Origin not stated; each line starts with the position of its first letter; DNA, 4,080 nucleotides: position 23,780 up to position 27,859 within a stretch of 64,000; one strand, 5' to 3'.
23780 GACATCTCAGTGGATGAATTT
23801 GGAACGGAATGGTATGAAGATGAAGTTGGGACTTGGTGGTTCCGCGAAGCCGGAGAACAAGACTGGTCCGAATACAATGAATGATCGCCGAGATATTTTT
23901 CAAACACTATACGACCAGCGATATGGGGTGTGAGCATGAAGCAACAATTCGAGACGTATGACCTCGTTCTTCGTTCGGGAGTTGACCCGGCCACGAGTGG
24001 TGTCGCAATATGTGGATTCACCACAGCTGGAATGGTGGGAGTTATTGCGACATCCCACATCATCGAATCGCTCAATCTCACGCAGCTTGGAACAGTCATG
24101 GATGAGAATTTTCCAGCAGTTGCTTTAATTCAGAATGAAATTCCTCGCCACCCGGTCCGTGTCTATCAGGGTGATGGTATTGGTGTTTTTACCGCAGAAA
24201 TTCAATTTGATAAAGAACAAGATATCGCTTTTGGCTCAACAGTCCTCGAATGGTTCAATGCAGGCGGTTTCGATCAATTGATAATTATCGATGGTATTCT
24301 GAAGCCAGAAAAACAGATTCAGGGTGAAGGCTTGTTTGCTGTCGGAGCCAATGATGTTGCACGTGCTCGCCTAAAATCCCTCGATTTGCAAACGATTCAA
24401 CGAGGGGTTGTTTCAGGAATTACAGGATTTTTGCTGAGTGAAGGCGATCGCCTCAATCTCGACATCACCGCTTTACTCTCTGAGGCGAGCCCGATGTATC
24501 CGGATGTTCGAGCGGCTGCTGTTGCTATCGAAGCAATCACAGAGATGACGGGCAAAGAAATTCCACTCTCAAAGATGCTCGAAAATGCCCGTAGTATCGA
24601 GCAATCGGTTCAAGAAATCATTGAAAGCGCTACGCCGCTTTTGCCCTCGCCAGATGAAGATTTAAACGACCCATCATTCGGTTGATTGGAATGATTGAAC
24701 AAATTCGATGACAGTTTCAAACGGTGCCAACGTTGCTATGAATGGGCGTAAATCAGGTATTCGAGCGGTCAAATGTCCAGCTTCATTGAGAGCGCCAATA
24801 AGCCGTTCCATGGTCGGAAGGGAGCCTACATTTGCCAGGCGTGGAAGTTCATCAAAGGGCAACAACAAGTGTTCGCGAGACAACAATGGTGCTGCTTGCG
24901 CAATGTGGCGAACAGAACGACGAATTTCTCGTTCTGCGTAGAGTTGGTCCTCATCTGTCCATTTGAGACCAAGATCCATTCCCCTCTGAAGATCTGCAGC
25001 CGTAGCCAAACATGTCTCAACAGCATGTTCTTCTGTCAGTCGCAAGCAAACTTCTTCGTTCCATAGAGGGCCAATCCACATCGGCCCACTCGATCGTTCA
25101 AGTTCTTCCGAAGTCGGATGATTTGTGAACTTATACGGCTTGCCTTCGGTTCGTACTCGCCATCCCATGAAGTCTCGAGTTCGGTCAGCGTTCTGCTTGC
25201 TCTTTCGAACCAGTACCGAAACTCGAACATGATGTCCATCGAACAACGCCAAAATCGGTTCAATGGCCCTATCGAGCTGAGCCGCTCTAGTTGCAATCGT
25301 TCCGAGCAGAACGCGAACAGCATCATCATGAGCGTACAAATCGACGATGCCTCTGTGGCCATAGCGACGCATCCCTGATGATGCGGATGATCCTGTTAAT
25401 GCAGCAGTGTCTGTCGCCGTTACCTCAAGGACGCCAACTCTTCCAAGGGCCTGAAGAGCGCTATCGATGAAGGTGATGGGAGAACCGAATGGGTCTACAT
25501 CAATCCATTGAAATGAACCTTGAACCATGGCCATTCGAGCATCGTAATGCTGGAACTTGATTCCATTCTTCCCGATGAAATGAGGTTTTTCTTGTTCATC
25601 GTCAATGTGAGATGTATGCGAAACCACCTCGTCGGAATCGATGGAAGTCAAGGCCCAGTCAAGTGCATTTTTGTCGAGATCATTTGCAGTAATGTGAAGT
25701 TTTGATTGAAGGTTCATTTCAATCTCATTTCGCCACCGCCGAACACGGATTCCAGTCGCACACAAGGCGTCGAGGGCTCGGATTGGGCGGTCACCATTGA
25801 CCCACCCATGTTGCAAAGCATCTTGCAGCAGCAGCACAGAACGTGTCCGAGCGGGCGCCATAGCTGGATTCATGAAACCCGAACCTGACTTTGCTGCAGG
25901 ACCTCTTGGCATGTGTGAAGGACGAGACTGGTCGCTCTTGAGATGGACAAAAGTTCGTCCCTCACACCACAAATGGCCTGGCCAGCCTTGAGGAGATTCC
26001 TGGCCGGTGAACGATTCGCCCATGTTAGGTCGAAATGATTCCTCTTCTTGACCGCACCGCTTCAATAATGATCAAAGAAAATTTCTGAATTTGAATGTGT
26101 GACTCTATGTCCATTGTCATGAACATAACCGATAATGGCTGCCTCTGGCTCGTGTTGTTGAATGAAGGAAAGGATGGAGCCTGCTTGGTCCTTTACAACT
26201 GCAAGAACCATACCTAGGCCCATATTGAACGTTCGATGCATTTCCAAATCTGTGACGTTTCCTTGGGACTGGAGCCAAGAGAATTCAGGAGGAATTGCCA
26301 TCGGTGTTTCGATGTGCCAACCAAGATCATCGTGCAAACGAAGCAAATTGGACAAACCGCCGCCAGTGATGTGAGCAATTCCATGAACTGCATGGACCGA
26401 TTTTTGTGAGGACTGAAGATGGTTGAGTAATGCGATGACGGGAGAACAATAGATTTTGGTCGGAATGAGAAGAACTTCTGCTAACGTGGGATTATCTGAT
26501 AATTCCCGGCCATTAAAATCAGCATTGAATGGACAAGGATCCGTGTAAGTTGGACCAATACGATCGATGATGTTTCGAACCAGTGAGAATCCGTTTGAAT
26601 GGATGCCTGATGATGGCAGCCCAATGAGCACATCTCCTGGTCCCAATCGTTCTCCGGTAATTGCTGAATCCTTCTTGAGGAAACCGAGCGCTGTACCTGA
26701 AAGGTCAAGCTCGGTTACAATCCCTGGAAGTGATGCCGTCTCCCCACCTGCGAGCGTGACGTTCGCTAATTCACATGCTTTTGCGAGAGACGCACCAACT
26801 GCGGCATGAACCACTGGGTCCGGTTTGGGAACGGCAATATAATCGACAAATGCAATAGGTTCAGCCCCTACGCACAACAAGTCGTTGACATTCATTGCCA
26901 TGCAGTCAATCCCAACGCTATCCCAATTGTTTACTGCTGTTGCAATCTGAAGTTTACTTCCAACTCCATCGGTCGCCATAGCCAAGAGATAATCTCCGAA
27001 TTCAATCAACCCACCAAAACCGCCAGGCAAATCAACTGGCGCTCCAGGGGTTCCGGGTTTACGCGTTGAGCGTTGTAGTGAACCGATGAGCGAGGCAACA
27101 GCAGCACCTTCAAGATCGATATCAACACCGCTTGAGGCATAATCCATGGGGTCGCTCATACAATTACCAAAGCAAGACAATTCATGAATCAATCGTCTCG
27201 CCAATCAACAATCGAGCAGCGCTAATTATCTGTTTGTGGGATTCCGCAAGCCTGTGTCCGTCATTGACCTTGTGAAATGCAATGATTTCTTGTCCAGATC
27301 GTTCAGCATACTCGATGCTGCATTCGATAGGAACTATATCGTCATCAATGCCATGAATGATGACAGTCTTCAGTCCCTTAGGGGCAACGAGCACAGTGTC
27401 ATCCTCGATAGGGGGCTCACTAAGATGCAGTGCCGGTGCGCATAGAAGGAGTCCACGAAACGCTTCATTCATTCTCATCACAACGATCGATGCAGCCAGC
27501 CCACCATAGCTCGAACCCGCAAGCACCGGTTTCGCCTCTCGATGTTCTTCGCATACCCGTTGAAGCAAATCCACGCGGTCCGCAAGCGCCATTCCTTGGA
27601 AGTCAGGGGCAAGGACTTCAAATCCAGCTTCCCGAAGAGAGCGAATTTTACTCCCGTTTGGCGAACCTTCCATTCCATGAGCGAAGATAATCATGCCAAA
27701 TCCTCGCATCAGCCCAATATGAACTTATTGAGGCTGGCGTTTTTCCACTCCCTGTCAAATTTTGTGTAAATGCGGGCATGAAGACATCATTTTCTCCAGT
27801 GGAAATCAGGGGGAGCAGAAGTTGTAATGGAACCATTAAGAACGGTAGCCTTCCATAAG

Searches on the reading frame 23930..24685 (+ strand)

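Call 17: search_protein_families(library=pfam, proteins=[window:23930-24685:+], max_evalue=0.01)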
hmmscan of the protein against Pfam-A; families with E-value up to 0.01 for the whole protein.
window:23930-24685:+ (251 aa): 1 family
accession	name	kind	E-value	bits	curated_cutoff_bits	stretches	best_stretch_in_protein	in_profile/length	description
PF09754.15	PAC2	-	2.3e-31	109.7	25.8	1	26-230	1-214/215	PAC2 family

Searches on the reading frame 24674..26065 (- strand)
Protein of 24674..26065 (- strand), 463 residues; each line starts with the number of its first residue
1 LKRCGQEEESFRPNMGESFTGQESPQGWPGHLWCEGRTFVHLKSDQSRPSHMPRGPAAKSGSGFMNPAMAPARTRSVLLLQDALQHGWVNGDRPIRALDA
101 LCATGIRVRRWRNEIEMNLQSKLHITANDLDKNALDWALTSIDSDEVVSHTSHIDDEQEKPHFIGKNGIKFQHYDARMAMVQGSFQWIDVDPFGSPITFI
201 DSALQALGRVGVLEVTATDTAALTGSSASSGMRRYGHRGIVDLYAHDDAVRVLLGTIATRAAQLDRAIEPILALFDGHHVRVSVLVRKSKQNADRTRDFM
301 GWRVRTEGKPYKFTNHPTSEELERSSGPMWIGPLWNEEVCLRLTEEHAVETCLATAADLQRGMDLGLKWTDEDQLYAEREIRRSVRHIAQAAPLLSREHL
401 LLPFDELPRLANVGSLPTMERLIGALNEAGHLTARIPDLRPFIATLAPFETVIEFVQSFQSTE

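Call 17: search_protein_families(library=pfam, proteins=[window:24674-26065:-], max_evalue=0.01)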
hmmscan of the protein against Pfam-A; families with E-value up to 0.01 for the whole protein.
window:24674-26065:- (463 aa): 1 family
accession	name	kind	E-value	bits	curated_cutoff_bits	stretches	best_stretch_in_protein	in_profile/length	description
PF02005.22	TRM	-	5.6e-50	171.1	27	1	62-351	19-296/376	N2,N2-dimethylguanosine tRNA methyltransferase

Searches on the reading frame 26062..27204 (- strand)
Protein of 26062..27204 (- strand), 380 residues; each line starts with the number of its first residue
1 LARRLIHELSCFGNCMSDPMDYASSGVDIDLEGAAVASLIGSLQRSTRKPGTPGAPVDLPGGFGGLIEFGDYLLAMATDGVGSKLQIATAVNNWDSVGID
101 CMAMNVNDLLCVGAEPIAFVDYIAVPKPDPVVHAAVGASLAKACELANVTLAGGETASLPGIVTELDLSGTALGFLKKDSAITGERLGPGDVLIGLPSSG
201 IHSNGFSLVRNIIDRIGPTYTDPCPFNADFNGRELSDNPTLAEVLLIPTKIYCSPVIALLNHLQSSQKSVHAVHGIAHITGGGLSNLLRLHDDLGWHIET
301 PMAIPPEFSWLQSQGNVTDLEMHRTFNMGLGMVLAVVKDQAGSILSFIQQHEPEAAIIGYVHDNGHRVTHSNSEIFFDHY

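Call 17: search_protein_families(library=pfam, proteins=[window:26062-27204:-], max_evalue=0.01)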
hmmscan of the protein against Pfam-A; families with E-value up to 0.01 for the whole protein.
window:26062-27204:- (380 aa): 2 families
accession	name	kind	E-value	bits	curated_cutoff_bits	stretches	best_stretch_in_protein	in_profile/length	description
PF02769.27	AIRS_C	-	9.3e-24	84.8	23.1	1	188-366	1-150/156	AIR synthase related protein, C-terminal domain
PF00586.29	AIRS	-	2.3e-23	83.2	24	1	67-175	7-111/112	AIR synthase related protein, N-terminal domain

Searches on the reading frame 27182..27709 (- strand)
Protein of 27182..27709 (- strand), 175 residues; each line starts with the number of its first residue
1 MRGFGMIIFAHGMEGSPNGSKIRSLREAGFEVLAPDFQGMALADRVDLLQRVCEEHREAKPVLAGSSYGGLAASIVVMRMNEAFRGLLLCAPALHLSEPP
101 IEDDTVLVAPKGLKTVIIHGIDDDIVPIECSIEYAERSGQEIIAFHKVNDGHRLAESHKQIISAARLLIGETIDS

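Call 17: search_protein_families(library=pfam, proteins=[window:27182-27709:-], max_evalue=0.01)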
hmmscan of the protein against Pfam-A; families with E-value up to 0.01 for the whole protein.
window:27182-27709:- (175 aa): 6 families
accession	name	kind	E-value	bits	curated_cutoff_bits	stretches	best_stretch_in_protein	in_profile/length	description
PF12146.15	Hydrolase_4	-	2.5e-09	37.3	27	1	41-99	58-116/239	Serine aminopeptidase, S33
PF12697.13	Abhydrolase_6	-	4.1e-07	31.3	26.3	1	7-99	1-94/217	Alpha/beta hydrolase family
PF00561.26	Abhydrolase_1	-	3.8e-05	23.9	25.8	1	7-106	3-113/245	alpha/beta hydrolase fold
PF00326.27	Peptidase_S9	-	0.00026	21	22.6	0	60-94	65-99/213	Prolyl oligopeptidase family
PF05728.18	UPF0227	-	0.00079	19.8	21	1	6-96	1-93/187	Uncharacterised protein family (UPF0227)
PF06821.19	Ser_hydrolase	-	0.0024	18.3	22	1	36-155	33-156/172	Serine hydrolase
